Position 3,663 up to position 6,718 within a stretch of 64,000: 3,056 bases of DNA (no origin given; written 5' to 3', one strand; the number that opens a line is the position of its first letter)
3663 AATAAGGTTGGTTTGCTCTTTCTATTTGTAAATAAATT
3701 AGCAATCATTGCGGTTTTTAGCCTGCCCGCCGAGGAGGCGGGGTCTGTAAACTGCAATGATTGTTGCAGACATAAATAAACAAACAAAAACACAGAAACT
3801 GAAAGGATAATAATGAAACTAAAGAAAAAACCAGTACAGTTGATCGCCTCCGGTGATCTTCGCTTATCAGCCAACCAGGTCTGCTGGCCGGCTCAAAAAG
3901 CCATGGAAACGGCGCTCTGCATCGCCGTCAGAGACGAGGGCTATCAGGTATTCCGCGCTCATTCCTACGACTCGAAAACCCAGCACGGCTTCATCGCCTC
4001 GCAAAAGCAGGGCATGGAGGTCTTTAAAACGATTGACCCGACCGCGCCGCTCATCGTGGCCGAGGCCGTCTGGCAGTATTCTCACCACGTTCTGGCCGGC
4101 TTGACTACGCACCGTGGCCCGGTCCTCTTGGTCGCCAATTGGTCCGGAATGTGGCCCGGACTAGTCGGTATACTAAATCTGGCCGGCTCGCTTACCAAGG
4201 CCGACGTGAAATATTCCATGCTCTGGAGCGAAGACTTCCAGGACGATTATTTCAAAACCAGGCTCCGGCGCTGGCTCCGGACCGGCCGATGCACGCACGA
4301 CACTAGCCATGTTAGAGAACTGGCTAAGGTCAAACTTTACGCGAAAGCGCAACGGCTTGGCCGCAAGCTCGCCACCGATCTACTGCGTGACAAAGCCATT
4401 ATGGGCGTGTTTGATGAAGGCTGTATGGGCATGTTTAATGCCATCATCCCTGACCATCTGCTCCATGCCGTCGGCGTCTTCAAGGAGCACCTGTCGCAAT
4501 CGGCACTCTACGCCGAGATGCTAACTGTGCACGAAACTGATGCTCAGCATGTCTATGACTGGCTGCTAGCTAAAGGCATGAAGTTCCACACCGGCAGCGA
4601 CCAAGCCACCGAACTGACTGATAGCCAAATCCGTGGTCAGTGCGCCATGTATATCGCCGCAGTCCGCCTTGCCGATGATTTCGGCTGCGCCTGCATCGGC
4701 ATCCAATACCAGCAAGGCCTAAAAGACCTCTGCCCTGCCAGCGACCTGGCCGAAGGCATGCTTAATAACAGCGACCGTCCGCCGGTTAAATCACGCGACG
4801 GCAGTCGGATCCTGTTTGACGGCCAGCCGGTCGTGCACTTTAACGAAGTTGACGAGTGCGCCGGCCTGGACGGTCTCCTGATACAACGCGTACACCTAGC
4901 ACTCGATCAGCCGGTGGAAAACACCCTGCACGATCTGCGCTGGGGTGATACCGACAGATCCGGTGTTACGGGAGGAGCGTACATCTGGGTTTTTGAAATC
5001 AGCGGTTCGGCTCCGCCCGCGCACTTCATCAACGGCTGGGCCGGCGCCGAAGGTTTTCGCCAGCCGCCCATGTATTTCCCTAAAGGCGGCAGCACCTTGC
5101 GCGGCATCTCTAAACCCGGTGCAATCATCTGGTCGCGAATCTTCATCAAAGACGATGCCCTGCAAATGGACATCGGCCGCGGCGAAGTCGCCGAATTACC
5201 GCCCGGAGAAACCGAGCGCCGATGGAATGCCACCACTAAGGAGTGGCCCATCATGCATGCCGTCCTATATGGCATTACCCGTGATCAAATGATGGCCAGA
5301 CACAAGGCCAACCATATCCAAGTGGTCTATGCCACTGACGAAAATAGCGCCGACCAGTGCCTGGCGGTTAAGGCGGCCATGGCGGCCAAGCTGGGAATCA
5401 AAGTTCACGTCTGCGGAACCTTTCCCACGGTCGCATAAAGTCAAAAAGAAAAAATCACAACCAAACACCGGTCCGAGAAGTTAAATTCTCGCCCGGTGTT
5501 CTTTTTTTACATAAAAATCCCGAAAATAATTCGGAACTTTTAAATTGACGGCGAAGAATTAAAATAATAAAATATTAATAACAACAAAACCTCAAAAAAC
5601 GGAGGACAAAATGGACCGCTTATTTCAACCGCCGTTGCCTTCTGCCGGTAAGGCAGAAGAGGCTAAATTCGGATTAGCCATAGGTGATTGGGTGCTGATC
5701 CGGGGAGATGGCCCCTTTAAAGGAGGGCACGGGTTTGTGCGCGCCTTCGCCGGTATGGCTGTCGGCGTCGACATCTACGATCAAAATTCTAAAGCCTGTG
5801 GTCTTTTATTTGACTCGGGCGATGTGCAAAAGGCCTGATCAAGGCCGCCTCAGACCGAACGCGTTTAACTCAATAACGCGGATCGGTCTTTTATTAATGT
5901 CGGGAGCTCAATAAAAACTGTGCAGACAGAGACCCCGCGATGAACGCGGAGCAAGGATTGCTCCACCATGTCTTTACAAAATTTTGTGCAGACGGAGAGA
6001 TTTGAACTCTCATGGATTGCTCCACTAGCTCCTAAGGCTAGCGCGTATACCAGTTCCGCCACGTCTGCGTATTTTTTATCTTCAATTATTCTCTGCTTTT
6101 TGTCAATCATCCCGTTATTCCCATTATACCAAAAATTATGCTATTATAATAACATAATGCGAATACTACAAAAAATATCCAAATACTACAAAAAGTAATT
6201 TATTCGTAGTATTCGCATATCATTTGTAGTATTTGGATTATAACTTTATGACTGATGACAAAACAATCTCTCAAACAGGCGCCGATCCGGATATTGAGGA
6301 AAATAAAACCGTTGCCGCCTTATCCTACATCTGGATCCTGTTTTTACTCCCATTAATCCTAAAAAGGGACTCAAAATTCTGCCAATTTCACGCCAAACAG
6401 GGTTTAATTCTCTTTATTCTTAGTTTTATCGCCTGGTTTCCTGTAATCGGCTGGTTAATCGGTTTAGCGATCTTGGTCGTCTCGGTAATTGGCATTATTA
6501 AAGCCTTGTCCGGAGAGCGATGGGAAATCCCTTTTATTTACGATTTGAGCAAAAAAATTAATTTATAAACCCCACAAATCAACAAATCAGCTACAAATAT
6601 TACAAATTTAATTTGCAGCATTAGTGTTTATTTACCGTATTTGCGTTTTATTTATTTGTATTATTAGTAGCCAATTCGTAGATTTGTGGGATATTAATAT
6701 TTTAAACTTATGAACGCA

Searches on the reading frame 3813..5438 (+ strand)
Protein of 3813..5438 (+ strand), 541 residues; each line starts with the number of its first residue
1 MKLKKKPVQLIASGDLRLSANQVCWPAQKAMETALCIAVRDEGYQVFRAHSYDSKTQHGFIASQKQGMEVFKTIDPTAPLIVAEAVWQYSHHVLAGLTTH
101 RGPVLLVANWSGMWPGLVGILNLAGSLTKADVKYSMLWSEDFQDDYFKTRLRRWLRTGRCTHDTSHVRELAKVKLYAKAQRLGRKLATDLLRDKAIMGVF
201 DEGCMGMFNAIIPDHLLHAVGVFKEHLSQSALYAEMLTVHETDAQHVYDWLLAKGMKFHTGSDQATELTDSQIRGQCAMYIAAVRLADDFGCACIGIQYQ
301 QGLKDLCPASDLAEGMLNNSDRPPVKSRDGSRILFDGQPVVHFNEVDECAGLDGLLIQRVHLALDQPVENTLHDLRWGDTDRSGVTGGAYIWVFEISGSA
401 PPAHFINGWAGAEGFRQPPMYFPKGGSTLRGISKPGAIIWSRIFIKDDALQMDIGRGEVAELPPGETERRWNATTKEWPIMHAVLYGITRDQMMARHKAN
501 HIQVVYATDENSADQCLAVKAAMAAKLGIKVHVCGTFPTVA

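Call 31: search_protein_families(library=pfam, proteins=[window:3813-5438:+], max_evalue=0.01)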
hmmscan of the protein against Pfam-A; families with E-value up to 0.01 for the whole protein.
window:3813-5438:+ (541 aa): 2 families
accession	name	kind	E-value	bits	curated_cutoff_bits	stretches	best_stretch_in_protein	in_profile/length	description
PF02952.23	Fucose_iso_C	-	1.1e-07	32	29.3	1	421-507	33-122/143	L-fucose isomerase, C-terminal domain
PF07881.17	Fucose_iso_N1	-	0.0061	16.8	28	0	80-145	78-141/169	L-fucose isomerase, first N-terminal domain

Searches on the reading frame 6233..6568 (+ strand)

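Call 31: search_protein_families(library=pfam, proteins=[window:6233-6568:+], max_evalue=0.01)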
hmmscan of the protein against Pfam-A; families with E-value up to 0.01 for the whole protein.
window:6233-6568:+ (111 aa): 1 family
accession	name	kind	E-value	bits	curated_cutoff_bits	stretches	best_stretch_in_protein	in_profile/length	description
PF09685.15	DUF4870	-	9.6e-05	22.8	25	1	37-104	23-105/107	Domain of unknown function (DUF4870)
